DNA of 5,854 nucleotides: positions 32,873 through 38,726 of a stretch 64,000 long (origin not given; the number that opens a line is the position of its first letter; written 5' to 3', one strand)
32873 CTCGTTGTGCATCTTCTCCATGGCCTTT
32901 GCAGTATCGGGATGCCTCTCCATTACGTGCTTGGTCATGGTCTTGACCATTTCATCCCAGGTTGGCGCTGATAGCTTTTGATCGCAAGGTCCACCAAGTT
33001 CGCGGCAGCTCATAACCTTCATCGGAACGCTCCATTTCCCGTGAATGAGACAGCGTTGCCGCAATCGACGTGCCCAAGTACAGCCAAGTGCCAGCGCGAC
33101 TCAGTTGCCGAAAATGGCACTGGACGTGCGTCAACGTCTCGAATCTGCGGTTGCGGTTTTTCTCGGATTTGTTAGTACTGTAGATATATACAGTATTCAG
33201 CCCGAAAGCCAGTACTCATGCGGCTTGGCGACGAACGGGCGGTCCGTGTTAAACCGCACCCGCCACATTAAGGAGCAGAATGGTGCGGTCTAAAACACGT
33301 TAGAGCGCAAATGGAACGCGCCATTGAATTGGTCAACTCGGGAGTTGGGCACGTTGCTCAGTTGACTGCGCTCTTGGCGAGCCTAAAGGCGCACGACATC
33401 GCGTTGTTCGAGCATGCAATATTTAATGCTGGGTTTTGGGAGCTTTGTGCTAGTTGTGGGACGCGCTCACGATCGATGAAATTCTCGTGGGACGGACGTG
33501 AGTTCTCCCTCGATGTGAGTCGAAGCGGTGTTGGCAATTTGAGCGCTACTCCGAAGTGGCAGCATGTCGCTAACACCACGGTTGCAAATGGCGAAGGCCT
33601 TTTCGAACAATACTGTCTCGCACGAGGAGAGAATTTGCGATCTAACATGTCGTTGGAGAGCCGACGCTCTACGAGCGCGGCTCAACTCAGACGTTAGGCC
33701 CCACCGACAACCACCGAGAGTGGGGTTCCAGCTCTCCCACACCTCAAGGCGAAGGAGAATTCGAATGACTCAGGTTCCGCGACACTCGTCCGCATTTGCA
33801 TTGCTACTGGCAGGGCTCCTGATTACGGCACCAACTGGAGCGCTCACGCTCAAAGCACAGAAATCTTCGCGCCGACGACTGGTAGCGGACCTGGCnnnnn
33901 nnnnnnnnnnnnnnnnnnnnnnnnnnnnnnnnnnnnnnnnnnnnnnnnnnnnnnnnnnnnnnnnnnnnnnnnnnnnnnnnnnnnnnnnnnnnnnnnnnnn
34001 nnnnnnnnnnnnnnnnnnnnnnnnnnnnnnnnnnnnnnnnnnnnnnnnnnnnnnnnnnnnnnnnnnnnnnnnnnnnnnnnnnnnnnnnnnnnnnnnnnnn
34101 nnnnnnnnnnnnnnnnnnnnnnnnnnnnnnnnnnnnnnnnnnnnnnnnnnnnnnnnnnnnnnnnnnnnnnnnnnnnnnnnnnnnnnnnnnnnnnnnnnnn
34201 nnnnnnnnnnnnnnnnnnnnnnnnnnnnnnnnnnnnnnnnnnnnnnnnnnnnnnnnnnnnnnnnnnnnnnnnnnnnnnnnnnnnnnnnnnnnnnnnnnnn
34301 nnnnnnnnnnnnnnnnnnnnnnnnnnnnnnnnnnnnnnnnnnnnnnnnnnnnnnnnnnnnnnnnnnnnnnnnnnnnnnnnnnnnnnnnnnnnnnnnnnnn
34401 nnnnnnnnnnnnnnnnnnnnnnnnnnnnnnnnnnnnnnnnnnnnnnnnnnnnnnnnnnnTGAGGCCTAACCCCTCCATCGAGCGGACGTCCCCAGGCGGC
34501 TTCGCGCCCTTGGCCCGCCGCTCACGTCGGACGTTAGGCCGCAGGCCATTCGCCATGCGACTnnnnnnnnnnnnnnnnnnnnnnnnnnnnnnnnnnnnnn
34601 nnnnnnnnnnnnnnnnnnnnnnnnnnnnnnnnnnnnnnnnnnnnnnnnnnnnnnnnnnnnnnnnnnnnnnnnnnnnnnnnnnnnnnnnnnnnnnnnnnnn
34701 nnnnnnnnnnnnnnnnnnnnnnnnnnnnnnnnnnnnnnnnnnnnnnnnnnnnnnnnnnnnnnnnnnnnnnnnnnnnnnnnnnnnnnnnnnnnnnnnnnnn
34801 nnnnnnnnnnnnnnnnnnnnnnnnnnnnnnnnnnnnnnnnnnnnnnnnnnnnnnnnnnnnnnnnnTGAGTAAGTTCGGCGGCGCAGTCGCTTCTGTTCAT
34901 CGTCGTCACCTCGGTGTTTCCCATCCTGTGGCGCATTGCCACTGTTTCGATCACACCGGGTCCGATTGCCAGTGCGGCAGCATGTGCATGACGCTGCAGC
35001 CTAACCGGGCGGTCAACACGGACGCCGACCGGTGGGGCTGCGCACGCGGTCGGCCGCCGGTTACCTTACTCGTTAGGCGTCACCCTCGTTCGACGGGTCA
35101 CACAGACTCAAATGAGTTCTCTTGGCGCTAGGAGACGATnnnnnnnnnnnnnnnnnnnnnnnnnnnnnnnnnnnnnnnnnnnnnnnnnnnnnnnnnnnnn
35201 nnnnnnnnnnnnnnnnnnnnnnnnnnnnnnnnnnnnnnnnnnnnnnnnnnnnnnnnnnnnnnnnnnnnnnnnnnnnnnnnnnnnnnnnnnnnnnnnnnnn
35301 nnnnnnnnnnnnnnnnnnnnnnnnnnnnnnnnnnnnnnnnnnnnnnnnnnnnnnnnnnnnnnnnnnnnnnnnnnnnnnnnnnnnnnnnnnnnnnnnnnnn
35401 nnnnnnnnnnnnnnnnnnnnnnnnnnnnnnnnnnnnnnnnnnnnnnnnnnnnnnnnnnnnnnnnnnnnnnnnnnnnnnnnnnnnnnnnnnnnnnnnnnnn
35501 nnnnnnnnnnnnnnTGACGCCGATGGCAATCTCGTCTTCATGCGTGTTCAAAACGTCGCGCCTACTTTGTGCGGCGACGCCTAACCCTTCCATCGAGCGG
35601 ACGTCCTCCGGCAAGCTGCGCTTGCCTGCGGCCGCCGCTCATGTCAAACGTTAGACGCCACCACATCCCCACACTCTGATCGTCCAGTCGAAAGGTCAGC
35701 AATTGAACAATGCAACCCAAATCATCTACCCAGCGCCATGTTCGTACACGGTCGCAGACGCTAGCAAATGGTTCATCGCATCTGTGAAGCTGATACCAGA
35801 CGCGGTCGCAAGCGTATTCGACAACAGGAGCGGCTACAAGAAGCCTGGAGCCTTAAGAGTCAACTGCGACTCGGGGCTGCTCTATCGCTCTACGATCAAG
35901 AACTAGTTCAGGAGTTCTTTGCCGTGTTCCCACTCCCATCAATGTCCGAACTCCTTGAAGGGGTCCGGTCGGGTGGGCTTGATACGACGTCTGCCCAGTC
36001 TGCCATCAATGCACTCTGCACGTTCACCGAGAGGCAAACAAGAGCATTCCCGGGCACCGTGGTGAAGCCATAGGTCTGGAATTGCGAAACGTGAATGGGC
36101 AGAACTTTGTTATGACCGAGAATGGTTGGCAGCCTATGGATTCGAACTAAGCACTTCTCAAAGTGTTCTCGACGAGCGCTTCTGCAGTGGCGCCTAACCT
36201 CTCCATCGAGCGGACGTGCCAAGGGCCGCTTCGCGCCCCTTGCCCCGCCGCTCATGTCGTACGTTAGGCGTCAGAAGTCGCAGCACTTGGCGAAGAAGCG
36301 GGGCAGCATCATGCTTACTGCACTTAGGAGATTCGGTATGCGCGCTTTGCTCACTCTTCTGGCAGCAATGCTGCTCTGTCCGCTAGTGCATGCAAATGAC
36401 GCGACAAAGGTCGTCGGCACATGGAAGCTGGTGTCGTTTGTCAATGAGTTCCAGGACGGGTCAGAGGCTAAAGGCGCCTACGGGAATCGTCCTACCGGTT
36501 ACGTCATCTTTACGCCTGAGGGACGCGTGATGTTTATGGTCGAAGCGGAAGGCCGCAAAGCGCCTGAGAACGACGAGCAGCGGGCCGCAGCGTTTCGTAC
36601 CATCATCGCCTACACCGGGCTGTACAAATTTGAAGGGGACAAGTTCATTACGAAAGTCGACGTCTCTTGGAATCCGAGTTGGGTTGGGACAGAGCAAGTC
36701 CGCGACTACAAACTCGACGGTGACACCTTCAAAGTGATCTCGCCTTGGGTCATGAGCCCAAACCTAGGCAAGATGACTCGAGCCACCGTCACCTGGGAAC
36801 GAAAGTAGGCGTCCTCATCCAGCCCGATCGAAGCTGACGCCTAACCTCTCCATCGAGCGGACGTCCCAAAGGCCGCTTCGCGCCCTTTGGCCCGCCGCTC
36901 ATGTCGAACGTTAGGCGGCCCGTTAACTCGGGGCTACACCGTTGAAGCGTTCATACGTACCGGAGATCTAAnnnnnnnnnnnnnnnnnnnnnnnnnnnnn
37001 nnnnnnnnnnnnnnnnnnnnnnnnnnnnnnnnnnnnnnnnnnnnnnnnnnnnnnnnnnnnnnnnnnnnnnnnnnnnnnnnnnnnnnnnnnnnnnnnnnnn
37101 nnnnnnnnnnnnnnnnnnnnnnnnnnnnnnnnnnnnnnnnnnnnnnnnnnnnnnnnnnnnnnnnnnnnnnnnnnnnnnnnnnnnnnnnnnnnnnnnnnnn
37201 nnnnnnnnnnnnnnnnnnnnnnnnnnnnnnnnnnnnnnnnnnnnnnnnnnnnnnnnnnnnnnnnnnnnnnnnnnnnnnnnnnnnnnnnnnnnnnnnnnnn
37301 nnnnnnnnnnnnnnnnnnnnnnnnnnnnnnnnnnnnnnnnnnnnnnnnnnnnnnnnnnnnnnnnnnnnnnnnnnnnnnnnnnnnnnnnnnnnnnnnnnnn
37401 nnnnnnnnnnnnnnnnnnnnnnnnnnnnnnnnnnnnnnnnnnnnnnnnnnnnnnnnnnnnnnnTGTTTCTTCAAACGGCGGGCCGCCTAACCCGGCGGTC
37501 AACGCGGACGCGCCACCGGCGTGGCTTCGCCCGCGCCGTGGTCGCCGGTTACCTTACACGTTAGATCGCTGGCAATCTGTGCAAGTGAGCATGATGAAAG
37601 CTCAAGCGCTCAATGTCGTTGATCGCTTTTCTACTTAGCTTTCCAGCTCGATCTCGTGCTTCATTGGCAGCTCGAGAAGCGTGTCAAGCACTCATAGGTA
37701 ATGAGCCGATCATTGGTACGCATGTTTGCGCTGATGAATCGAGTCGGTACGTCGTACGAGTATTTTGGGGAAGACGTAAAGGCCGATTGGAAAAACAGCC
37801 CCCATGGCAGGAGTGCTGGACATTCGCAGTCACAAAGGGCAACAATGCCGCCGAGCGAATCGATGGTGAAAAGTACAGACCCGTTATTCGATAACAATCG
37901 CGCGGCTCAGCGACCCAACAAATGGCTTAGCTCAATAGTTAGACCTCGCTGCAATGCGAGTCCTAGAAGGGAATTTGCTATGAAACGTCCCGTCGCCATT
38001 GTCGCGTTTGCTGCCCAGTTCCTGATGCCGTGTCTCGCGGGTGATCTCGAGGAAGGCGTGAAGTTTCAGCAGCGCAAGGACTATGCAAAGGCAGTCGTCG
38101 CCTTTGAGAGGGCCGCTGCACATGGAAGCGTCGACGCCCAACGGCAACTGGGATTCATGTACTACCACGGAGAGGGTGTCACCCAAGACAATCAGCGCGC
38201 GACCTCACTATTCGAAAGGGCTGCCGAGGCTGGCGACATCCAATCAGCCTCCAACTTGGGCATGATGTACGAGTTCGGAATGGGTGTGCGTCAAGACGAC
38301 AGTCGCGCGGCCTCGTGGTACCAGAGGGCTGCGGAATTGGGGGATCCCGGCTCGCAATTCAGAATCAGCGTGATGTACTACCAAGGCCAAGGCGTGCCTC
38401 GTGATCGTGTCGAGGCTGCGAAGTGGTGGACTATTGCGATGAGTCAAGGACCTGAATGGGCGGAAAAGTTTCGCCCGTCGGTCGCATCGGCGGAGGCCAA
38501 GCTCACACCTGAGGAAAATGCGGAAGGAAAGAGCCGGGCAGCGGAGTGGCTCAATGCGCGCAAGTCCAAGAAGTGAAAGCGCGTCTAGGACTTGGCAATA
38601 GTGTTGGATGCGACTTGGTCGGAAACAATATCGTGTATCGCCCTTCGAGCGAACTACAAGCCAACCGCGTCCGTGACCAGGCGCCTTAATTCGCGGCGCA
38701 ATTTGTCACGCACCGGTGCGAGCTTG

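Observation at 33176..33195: Orphan near-consensus LexA box at the integrase-proximal edge of the cassette array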

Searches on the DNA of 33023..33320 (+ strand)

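Call 14: search_dna_similar(query=window:33023-33320:+, collection=plasmids, mode=distant, max_evalue=0.01)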
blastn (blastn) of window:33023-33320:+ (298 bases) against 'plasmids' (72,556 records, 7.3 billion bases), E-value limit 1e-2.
No match.

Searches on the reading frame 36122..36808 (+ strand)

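Call 26: search_protein_families(library=pfam, proteins=[window:36122-36808:+], max_evalue=0.01)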
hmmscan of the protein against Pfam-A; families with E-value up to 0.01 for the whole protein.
window:36122-36808:+ (228 aa): 1 family
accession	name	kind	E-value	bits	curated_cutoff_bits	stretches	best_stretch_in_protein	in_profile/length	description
PF13924.12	Lipocalin_5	-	4.3e-26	91.9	25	1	98-227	1-141/142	Lipocalin-like domain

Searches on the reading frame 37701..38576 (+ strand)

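Call 26: search_protein_families(library=pfam, proteins=[window:37701-38576:+], max_evalue=0.01)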
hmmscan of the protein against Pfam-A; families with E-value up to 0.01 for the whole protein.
window:37701-38576:+ (291 aa): 1 family
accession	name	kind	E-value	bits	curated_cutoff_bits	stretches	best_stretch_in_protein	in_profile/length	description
PF08238.18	Sel1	-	6.9e-31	106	30.7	3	182-215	3-36/36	Sel1 repeat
